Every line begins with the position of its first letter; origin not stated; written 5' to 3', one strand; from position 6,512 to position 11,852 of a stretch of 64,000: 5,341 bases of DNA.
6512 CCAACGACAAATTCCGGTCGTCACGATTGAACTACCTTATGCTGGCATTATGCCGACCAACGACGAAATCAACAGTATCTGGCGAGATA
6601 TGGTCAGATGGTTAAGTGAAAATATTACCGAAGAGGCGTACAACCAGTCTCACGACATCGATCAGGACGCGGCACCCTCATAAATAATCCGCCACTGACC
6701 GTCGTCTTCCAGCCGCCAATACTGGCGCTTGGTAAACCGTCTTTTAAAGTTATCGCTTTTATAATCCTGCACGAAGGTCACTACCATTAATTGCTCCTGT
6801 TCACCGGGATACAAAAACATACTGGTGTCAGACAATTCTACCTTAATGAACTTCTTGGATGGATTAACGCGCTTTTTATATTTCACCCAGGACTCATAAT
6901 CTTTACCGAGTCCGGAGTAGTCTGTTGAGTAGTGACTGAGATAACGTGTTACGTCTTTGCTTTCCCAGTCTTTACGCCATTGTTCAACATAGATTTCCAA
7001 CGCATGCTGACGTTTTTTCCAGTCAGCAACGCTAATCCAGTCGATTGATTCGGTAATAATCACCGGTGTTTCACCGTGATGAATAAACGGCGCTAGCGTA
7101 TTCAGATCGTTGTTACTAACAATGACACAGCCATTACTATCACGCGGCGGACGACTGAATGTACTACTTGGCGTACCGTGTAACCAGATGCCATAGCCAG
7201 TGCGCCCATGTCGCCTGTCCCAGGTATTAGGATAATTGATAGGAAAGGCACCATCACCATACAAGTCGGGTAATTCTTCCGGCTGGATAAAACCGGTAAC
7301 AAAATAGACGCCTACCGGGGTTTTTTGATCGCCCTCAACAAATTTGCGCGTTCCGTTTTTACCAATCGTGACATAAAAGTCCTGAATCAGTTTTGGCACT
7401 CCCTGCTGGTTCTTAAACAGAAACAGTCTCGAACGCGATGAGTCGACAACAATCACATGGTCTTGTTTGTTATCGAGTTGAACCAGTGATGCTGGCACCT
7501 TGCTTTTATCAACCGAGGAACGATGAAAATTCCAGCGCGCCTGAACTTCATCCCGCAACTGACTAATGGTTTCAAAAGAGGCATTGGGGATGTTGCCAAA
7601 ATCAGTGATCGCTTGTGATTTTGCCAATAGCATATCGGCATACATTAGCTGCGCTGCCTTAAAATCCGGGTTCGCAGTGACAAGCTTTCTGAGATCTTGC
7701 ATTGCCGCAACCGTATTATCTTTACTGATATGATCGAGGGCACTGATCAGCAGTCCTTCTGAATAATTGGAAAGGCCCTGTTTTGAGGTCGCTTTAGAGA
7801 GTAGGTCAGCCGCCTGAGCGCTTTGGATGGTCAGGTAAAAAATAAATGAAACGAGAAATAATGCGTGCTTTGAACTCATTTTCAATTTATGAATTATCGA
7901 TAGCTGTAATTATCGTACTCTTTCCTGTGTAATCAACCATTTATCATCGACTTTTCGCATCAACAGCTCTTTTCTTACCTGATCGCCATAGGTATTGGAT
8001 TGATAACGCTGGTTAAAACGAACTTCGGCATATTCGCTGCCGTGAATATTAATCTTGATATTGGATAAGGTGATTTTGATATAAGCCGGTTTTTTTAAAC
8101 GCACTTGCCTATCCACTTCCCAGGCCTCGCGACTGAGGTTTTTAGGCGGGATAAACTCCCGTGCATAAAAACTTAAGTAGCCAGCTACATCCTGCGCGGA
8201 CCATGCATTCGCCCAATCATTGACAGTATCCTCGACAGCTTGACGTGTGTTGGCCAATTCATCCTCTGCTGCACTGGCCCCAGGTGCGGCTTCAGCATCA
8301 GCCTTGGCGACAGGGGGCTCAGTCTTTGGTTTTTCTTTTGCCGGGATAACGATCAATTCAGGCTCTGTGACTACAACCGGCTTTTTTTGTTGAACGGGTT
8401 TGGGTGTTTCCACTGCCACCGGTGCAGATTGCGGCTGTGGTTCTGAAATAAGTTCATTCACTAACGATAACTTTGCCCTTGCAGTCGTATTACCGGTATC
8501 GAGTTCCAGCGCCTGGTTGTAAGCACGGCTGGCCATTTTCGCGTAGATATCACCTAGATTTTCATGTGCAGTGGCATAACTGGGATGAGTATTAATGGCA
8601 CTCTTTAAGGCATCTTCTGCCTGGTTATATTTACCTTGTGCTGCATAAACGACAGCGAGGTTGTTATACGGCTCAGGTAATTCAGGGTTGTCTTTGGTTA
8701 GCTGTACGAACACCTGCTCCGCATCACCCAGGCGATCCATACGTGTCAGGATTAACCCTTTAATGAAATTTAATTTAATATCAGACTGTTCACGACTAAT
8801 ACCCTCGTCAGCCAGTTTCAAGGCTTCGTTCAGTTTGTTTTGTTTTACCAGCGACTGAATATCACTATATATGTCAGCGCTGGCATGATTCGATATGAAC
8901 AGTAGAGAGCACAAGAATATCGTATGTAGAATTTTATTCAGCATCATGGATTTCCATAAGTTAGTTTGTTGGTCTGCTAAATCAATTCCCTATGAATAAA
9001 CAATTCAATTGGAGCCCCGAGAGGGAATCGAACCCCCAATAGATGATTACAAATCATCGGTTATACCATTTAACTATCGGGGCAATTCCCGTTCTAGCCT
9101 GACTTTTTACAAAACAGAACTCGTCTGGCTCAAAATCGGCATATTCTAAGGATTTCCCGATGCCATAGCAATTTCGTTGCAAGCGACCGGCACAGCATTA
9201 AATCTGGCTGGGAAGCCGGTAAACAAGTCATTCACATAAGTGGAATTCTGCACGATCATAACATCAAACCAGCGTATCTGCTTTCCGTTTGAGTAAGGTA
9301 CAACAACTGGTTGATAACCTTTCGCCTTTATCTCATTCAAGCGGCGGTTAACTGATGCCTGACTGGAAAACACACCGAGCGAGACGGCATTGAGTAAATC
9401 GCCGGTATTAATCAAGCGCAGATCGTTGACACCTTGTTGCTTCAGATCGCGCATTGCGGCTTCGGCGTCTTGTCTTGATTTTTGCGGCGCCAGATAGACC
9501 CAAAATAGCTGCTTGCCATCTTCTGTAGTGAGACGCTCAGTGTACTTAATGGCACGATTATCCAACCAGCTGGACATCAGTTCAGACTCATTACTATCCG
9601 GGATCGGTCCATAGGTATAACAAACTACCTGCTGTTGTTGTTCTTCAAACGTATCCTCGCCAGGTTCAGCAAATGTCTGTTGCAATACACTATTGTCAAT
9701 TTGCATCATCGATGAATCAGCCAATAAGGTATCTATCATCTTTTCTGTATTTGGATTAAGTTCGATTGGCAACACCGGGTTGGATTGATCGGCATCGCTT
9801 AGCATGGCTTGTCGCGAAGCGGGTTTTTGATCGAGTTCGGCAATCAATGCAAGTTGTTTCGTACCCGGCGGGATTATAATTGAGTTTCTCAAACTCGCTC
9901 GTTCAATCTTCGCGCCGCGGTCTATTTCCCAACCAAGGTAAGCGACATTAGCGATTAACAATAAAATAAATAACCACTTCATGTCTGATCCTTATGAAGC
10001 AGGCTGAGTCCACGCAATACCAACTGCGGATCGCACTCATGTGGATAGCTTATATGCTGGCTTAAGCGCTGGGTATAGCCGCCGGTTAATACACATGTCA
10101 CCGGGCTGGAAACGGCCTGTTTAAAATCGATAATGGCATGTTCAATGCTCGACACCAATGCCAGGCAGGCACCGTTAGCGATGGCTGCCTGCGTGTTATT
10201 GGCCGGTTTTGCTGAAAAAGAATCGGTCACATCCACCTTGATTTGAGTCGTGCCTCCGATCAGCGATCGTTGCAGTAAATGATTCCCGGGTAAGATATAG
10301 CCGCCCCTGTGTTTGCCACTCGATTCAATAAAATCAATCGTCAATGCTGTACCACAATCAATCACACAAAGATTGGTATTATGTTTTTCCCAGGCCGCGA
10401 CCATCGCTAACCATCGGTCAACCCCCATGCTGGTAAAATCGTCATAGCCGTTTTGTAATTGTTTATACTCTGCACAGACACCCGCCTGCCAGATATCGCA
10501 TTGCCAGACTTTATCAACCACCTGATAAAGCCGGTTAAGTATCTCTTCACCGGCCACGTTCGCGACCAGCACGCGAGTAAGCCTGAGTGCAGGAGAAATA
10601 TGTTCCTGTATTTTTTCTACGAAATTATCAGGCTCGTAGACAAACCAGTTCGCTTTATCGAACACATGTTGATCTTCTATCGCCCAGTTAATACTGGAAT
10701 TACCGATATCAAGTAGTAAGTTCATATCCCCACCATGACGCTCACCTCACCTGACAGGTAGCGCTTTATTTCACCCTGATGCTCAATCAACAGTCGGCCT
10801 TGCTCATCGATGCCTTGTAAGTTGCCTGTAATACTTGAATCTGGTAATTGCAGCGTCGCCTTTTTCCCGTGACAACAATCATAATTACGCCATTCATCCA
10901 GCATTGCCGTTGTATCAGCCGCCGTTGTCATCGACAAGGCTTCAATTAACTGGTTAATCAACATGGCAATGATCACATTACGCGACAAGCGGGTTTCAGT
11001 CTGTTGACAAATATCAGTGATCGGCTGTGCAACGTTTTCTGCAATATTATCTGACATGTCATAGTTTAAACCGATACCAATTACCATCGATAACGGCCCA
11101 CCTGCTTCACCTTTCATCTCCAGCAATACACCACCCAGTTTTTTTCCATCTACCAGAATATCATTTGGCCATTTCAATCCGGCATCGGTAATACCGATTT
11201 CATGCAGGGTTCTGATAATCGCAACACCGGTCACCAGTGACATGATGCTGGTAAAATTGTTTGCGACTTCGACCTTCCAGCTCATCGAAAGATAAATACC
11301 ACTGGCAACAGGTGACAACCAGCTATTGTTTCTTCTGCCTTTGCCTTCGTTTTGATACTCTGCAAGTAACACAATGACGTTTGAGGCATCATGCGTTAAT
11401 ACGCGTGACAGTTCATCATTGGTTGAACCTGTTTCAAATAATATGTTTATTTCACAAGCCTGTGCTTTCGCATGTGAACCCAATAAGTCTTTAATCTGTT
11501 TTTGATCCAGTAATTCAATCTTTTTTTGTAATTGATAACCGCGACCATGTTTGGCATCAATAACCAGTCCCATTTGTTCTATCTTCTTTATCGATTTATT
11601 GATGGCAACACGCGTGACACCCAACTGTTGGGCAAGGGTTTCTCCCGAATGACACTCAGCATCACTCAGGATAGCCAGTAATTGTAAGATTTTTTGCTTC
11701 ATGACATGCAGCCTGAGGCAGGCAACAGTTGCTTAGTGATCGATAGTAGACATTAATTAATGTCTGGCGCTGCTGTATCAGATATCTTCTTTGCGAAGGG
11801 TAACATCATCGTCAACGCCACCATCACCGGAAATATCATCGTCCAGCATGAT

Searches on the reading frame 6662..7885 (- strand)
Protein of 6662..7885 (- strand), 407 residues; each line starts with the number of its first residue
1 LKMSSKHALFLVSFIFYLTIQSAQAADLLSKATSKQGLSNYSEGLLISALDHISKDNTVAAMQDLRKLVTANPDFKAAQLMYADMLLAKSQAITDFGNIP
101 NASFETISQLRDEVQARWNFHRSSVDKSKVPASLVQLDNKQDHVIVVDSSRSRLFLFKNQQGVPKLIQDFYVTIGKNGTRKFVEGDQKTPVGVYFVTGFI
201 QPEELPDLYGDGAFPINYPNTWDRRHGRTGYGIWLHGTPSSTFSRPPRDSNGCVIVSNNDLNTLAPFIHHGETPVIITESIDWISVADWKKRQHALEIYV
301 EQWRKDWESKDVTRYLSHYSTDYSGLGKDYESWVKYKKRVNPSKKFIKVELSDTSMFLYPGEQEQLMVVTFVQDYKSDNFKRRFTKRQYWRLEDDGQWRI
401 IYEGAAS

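Call 54: search_protein_families(library=pfam, proteins=[window:6662-7885:-], max_evalue=0.00001)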
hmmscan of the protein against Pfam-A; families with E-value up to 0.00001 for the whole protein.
window:6662-7885:- (407 aa): 2 families
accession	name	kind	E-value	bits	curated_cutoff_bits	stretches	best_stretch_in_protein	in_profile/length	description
PF24125.1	Cds6_C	-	1.5e-29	103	27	1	299-403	5-110/111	Cds6 C-terminal NTF2-like domain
PF03734.19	YkuD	-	7.9e-21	75.6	23.4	1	143-277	2-146/146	L,D-transpeptidase catalytic domain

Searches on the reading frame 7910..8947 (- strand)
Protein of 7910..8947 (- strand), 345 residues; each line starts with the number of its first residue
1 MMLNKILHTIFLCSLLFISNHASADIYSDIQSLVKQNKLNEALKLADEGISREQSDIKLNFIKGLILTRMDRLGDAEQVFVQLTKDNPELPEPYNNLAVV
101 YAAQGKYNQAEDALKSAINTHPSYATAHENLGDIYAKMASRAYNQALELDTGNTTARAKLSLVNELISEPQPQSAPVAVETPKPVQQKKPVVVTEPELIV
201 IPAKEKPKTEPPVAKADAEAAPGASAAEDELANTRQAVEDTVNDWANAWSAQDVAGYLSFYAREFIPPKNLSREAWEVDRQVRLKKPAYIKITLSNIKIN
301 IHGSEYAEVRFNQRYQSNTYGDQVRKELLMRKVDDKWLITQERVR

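Call 54: search_protein_families(library=pfam, proteins=[window:7910-8947:-], max_evalue=0.00001)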
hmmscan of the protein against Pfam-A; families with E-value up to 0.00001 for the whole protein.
window:7910-8947:- (345 aa): 12 families
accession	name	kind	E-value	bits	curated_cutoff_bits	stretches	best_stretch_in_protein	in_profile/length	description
PF24125.1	Cds6_C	-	5.5e-18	65.7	27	1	239-342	3-110/111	Cds6 C-terminal NTF2-like domain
PF13414.12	TPR_11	-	1.4e-13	50.7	26.8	1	100-138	3-41/42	TPR repeat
PF07719.23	TPR_2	-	1.7e-10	40.6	27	0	92-122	2-32/34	Tetratricopeptide repeat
PF00515.34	TPR_1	-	1.3e-09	37.9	27.8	1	93-124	3-34/34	Tetratricopeptide repeat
PF13428.12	TPR_14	-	3.7e-09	36.8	23.5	0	93-133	3-43/44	Tetratricopeptide repeat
PF13431.12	TPR_17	-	3.9e-09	36.5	24.4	0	82-111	4-33/34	Tetratricopeptide repeat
PF13424.12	TPR_12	-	9.9e-09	35.7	30.1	0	94-150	6-75/77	Tetratricopeptide repeat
PF13432.12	TPR_16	-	2.2e-08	34.8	32.7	0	97-136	3-42/65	Tetratricopeptide repeat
PF14559.12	TPR_19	-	4.3e-08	33.8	25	1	71-125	5-59/68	Tetratricopeptide repeat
PF13374.12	TPR_10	-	5.9e-07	29.7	27.5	0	94-120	5-31/42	Tetratricopeptide repeat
PF13181.12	TPR_8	-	8e-07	29.2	25.7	0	92-119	2-29/34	Tetratricopeptide repeat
PF12895.13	ANAPC3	-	7.5e-06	26.6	27.2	0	10-80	9-79/82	Anaphase-promoting complex, cyclosome, subunit 3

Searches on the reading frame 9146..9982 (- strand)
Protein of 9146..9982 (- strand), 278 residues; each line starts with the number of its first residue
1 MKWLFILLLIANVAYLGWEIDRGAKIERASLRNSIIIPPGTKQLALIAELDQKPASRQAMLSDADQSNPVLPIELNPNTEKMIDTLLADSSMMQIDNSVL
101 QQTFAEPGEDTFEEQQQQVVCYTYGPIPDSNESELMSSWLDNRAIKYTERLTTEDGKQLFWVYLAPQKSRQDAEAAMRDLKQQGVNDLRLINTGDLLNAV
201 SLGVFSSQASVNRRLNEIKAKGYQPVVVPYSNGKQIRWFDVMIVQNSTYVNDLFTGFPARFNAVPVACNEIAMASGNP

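Call 54: search_protein_families(library=pfam, proteins=[window:9146-9982:-], max_evalue=0.00001)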
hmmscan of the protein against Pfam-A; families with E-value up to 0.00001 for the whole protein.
window:9146-9982:- (278 aa): 1 family
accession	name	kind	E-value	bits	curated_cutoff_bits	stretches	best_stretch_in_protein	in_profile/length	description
PF05036.18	SPOR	-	7.8e-13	49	21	1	158-229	3-76/76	SPOR domain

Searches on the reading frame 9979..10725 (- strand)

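Call 54: search_protein_families(library=pfam, proteins=[window:9979-10725:-], max_evalue=0.00001)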
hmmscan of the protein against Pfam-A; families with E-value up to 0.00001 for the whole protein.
window:9979-10725:- (248 aa): 1 family
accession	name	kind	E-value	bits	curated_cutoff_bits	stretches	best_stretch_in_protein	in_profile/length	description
PF03309.20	Pan_kinase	-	1.9e-40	139.3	24.7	1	3-198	2-203/205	Type III pantothenate kinase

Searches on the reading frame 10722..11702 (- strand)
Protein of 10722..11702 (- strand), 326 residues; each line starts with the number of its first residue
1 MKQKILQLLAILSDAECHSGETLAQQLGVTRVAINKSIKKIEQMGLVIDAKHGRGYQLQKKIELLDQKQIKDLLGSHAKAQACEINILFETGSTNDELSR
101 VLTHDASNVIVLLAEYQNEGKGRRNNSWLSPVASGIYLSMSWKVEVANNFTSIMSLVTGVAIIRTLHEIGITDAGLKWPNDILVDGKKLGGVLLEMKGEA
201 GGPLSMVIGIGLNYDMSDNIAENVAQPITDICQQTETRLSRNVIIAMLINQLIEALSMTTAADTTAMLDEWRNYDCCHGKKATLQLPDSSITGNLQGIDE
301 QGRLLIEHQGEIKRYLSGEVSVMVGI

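Call 54: search_protein_families(library=pfam, proteins=[window:10722-11702:-], max_evalue=0.00001)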
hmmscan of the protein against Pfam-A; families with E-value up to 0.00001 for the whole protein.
window:10722-11702:- (326 aa): 3 families
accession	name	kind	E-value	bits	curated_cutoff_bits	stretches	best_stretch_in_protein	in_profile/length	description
PF03099.24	BPL_LplA_LipB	-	1.4e-15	57.8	21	1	100-213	15-133/133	Biotin/lipoate A/B protein ligase family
PF08279.18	HTH_11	-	2.6e-13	50.1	25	1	6-57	3-55/55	HTH domain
PF02237.23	BPL_C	-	6.9e-08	32.7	21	1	283-322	7-47/48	Biotin protein ligase C terminal domain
